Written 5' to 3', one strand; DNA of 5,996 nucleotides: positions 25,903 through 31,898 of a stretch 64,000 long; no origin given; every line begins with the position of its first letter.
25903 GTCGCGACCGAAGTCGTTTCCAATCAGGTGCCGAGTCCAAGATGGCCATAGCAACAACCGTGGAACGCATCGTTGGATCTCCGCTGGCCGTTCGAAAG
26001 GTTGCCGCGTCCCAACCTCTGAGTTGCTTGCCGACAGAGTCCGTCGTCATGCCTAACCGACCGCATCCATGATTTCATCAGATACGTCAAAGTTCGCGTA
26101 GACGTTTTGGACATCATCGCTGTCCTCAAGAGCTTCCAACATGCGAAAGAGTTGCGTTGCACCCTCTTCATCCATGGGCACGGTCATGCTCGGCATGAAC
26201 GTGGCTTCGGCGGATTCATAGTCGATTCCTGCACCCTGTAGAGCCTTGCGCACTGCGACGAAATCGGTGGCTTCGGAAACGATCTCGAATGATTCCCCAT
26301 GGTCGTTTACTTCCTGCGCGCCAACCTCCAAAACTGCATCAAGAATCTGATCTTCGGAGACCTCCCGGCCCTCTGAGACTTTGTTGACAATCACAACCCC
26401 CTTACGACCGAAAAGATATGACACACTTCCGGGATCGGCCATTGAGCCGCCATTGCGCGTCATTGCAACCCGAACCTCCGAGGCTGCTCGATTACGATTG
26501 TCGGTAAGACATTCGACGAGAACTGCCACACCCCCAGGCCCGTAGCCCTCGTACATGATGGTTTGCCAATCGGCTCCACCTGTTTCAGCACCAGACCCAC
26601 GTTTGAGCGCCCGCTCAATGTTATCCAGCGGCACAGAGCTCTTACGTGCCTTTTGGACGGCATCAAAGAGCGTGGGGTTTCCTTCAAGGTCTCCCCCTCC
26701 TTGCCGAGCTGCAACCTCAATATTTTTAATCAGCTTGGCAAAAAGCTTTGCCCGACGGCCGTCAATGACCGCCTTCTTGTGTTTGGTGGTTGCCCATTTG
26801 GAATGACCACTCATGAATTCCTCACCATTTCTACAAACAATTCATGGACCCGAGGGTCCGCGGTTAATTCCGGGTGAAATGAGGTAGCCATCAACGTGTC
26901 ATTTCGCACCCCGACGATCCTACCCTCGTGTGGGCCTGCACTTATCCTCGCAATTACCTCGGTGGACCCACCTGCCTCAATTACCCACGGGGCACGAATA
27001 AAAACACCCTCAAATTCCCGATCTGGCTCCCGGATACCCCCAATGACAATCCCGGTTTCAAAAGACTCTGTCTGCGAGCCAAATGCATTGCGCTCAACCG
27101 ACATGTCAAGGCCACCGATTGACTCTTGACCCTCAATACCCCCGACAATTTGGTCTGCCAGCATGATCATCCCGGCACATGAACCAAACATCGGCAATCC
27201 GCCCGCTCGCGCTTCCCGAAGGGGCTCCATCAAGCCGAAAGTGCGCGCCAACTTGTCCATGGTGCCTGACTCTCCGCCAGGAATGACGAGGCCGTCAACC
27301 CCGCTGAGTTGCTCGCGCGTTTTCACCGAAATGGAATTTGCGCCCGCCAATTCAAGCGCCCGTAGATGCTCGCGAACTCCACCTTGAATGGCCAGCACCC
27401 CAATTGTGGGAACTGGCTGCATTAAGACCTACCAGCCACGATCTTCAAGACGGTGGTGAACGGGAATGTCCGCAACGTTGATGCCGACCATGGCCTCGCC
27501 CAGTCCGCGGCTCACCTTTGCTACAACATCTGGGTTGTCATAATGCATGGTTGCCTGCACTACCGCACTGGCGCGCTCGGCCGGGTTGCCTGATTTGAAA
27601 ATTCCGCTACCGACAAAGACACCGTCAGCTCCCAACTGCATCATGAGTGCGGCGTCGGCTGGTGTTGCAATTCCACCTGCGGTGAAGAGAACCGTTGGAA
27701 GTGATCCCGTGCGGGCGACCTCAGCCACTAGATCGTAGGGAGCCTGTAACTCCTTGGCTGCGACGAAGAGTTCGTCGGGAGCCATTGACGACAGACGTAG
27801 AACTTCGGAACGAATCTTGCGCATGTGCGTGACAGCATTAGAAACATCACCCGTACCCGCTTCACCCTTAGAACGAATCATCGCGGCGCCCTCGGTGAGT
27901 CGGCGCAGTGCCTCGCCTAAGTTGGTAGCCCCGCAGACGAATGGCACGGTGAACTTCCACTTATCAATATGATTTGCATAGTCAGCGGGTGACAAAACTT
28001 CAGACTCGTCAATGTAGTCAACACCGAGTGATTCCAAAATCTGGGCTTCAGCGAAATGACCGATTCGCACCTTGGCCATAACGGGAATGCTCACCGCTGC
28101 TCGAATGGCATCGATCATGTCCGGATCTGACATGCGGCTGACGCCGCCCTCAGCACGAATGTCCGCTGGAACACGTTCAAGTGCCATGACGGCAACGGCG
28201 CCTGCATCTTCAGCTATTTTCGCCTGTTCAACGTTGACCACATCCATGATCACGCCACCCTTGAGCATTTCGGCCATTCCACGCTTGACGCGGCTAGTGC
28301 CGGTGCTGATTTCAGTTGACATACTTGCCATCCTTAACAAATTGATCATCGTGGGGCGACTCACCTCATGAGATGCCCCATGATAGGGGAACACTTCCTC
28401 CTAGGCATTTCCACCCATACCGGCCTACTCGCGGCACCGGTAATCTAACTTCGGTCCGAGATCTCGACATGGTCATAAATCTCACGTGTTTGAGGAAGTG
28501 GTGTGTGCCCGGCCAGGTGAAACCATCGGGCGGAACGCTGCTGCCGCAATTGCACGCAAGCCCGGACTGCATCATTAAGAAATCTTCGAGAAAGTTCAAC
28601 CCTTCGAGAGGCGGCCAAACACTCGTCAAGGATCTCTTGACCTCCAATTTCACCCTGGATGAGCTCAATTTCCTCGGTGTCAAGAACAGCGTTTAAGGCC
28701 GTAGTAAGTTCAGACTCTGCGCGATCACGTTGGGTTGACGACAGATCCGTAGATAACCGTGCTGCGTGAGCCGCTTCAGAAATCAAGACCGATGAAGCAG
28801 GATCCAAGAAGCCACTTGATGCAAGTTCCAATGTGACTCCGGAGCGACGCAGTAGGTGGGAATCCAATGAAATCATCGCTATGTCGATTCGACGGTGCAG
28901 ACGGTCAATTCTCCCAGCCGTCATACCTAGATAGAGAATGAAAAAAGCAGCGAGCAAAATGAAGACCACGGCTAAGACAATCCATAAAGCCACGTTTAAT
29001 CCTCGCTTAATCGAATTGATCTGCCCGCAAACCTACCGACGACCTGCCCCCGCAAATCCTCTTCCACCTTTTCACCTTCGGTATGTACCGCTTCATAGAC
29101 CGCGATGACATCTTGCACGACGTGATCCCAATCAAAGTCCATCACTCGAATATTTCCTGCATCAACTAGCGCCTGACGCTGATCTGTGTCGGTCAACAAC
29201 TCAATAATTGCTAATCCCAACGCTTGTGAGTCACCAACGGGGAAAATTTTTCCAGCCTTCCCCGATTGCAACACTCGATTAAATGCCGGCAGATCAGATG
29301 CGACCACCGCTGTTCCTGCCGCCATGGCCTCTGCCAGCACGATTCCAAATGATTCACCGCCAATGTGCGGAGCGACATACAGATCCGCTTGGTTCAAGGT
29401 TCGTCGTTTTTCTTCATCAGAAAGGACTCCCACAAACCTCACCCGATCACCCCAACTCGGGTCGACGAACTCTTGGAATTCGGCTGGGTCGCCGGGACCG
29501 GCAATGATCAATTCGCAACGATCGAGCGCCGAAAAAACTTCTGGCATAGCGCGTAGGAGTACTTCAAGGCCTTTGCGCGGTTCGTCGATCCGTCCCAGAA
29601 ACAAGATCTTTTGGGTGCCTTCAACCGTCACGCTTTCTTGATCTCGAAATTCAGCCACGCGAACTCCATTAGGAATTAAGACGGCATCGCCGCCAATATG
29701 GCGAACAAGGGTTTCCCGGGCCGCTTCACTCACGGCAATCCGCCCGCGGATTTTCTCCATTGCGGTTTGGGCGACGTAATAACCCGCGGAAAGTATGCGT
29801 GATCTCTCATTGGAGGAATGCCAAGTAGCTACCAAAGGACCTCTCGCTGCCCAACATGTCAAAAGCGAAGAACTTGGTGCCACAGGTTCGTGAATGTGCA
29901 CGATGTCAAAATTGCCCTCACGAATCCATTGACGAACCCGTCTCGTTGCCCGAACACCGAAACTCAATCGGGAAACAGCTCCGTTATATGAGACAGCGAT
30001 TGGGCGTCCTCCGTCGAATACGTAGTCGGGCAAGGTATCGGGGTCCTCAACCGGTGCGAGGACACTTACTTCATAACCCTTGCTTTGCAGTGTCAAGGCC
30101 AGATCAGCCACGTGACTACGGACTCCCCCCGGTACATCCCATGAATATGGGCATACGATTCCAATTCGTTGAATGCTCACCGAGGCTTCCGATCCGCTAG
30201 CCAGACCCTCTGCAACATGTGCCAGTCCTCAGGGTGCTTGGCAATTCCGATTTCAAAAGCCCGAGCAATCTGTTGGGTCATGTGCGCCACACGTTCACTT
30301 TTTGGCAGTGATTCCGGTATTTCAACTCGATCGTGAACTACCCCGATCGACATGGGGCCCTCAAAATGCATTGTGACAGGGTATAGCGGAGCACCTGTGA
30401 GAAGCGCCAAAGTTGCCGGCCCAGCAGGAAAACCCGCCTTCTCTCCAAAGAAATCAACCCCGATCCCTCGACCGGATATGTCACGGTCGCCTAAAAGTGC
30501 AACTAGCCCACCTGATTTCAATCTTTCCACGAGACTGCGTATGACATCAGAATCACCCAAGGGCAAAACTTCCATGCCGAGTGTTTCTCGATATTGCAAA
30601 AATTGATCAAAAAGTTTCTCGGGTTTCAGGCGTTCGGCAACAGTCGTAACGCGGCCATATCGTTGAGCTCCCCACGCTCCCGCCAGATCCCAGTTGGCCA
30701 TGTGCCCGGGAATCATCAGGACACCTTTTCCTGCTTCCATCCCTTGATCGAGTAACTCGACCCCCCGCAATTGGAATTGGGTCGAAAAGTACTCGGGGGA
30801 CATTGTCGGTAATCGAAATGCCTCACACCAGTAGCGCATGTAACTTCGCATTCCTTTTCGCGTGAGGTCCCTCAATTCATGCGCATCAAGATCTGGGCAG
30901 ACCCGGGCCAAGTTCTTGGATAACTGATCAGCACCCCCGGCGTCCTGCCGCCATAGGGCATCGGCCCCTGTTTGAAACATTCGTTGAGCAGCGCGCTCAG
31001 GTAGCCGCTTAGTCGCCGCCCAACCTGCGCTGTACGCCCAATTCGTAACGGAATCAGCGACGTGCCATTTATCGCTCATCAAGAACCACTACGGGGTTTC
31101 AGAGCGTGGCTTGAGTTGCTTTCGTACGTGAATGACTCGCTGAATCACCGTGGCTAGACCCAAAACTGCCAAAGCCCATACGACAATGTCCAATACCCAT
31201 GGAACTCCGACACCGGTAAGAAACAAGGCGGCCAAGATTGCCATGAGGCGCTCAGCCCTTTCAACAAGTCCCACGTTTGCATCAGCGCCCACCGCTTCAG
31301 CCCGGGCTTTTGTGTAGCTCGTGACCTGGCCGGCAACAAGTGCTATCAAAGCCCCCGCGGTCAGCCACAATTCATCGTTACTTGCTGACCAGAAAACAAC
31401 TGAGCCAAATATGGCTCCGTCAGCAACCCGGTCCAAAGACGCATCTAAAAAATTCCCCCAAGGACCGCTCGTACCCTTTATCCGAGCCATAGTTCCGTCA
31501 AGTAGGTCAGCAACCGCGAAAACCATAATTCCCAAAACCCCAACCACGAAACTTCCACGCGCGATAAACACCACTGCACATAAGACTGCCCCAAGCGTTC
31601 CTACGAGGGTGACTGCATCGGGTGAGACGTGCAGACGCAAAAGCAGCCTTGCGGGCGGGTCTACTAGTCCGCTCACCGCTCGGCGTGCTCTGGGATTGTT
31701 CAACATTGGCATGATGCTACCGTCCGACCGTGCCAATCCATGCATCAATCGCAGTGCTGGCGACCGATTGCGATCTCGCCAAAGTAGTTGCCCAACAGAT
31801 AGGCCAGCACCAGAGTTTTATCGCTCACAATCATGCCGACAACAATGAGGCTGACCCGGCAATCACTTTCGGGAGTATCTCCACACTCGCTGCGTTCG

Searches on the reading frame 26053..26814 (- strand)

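Call 63: search_protein_families(library=pfam, max_evalue=0.00001, proteins=[window:26053-26814:-])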
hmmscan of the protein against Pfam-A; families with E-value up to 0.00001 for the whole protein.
window:26053-26814:- (253 aa): 2 families
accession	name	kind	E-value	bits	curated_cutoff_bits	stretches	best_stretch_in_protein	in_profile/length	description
PF01709.26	Transcrip_reg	-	5.3e-57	192.4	27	1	84-242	2-160/160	TACO1/YebC second and third domain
PF20772.2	TACO1_YebC_N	-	7.1e-29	100.5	36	1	5-75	1-72/73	TACO1/YebC protein N-terminal domain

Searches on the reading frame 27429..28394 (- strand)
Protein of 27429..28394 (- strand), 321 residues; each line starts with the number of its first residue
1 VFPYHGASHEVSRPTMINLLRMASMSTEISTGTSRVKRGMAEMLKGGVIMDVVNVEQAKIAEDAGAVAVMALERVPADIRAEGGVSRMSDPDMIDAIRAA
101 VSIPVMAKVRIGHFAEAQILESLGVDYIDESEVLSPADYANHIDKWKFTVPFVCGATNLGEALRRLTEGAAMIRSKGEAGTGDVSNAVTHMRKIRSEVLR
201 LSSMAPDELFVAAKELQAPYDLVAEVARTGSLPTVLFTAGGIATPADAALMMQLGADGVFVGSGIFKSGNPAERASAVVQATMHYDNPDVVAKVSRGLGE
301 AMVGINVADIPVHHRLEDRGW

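Call 63: search_protein_families(library=pfam, max_evalue=0.00001, proteins=[window:27429-28394:-])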
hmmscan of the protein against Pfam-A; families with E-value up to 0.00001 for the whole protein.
window:27429-28394:- (321 aa): 2 families
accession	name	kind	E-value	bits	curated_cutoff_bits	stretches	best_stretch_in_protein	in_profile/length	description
PF01680.23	SOR_SNZ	-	3.1e-105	350.9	27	1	34-239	2-207/207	SOR/SNZ family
PF05690.20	ThiG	-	1.8e-07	31.2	23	0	231-282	175-224/247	Thiazole biosynthesis protein ThiG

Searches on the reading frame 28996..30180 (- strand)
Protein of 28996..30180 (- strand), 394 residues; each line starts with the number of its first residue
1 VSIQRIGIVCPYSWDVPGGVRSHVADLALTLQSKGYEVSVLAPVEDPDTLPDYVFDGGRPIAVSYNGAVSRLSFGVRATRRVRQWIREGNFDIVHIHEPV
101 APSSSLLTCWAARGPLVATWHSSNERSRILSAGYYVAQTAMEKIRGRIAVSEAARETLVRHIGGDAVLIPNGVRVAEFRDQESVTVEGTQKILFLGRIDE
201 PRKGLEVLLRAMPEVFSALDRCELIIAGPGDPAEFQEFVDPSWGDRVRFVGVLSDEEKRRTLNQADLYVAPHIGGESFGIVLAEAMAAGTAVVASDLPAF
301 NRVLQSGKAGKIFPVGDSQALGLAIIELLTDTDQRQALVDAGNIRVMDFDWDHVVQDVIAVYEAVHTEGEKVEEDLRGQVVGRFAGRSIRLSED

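Call 63: search_protein_families(library=pfam, max_evalue=0.00001, proteins=[window:28996-30180:-])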
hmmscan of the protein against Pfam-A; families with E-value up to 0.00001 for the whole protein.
window:28996-30180:- (394 aa): 6 families
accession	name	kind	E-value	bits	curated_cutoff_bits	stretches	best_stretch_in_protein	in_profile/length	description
PF13692.12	Glyco_trans_1_4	-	4.2e-32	111.8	27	1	190-331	2-142/142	Glycosyl transferases group 1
PF00534.26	Glycos_transf_1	-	5.1e-28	98.2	26.4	1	180-342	6-169/172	Glycosyl transferases group 1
PF13439.12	Glyco_transf_4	-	2.8e-27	96.2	28.5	1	17-175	1-168/170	Glycosyltransferase Family 4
PF13579.12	Glyco_trans_4_4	-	7.1e-17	62.6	29.7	1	18-172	1-158/158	Glycosyl transferase 4-like domain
PF20706.3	GT4-conflict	-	1.2e-08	34.9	26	1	171-376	179-372/385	Family 4 Glycosyltransferase in conflict systems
PF13524.12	Glyco_trans_1_2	-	4.7e-08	33.5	25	1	219-359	12-143/144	Glycosyl transferase-like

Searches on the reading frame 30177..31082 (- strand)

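Call 63: search_protein_families(library=pfam, max_evalue=0.00001, proteins=[window:30177-31082:-])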
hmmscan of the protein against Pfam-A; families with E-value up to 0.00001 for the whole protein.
window:30177-31082:- (301 aa): 1 family
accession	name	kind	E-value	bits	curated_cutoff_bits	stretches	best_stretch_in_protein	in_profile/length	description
PF03279.18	Lip_A_acyltrans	-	6.4e-57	193.4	22.3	1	11-295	13-294/295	Bacterial lipid A biosynthesis acyltransferase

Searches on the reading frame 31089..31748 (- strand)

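Call 63: search_protein_families(library=pfam, max_evalue=0.00001, proteins=[window:31089-31748:-])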
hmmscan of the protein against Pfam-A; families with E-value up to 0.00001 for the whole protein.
window:31089-31748:- (219 aa): 1 family
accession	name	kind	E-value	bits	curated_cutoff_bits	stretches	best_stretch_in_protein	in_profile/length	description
PF01066.26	CDP-OH_P_transf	-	3.7e-10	40.8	22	1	42-195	3-151/152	CDP-alcohol phosphatidyltransferase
